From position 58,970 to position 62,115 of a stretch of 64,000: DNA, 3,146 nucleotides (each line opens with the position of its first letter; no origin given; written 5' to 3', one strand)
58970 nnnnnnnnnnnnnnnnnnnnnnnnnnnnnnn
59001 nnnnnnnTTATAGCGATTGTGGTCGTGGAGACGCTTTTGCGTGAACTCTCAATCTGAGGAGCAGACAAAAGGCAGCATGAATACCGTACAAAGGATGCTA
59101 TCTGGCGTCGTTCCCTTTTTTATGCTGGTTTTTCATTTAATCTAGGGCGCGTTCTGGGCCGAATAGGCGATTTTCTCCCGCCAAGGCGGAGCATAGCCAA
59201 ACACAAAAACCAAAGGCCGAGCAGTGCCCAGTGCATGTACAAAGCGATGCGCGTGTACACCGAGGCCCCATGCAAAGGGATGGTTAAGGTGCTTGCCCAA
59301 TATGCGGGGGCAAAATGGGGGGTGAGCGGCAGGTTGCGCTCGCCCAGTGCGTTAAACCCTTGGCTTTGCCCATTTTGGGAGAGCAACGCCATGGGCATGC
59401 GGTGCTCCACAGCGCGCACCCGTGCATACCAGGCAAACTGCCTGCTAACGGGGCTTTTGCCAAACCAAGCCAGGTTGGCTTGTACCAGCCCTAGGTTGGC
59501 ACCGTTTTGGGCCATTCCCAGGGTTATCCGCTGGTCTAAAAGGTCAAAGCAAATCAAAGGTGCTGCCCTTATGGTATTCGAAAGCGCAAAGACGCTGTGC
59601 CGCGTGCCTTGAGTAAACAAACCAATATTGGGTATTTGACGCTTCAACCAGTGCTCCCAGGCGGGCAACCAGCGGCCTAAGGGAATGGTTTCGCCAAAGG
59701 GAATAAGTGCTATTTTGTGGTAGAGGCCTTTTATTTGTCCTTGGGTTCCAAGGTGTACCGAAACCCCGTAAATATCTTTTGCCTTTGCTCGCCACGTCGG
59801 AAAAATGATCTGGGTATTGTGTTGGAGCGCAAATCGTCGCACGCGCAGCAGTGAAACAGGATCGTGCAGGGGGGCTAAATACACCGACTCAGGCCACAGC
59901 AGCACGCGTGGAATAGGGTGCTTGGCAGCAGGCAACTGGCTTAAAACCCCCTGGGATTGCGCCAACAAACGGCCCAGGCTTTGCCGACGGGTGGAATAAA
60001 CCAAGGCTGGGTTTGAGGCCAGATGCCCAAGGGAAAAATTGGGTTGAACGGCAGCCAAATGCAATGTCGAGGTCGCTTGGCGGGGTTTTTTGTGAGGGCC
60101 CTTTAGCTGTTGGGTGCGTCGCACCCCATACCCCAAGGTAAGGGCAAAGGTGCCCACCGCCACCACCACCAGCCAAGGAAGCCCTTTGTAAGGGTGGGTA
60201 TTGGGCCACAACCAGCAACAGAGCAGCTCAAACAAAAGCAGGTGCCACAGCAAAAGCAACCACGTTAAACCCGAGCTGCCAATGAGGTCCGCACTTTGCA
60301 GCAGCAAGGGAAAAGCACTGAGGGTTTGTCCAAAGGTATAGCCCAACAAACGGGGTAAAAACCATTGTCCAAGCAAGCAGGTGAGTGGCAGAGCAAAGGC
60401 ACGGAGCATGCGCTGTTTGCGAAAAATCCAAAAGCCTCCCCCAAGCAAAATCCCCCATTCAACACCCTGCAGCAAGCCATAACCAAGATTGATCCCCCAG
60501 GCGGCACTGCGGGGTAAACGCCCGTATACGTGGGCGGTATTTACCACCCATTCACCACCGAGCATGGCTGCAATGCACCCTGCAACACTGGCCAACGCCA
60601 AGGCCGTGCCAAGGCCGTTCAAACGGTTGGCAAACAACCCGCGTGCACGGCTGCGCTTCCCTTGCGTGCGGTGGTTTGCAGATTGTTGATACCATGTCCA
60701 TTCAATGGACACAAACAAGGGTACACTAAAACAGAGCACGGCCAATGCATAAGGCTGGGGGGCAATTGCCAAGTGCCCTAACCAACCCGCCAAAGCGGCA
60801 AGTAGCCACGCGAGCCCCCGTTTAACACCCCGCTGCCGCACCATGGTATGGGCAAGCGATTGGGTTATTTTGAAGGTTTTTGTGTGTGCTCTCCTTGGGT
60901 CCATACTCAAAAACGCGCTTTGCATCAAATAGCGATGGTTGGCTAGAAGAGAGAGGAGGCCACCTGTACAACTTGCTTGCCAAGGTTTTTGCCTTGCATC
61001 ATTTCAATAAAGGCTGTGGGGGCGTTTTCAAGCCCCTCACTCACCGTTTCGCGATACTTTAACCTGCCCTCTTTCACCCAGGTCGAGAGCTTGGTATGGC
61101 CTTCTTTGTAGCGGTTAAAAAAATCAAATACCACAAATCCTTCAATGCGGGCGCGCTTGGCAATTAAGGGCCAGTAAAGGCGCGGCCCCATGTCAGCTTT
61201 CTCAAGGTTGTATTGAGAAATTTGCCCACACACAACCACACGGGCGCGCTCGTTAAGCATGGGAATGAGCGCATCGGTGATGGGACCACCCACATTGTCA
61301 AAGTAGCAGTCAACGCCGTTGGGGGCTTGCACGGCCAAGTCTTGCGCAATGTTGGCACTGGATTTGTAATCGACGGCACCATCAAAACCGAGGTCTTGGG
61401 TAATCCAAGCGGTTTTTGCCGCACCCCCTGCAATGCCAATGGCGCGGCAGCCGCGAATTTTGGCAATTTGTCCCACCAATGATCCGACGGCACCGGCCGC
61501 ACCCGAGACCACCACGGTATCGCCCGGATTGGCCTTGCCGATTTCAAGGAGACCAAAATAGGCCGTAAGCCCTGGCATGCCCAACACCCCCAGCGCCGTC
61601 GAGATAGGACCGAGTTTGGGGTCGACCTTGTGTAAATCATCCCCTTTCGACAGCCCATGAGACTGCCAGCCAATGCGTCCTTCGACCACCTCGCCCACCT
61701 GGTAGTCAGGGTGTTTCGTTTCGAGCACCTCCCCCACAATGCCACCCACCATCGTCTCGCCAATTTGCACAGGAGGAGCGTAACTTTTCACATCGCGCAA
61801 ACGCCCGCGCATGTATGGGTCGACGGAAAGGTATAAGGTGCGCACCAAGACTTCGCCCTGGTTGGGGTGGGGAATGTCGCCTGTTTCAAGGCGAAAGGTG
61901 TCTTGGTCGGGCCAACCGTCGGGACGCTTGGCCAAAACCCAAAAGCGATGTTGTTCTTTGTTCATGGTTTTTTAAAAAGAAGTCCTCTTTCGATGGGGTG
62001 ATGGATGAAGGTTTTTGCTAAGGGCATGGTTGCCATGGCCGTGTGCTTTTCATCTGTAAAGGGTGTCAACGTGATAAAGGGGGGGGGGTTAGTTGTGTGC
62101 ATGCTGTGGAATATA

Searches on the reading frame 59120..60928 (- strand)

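Call 68: search_protein_families(library=pfam, proteins=[window:59120-60928:-], max_evalue=0.00001)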
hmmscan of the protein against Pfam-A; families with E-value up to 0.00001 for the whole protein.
window:59120-60928:- (602 aa): 1 family
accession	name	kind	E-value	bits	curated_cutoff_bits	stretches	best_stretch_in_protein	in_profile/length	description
PF00795.27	CN_hydrolase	-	7.3e-12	45.6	23.2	1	357-522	61-212/256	Carbon-nitrogen hydrolase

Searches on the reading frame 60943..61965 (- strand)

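Call 68: search_protein_families(library=pfam, proteins=[window:60943-61965:-], max_evalue=0.00001)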
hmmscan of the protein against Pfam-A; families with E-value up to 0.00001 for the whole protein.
window:60943-61965:- (340 aa): 3 families
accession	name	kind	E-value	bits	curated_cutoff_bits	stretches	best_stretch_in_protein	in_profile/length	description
PF16884.10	ADH_N_2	-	4.8e-43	145.9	31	1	7-114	1-108/108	N-terminal domain of oxidoreductase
PF00107.32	ADH_zinc_N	-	5.5e-16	59.1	31.8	1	159-288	1-122/129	Zinc-binding dehydrogenase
PF13602.12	ADH_zinc_N_2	-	7.8e-13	49.9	27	1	192-333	1-134/134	Zinc-binding dehydrogenase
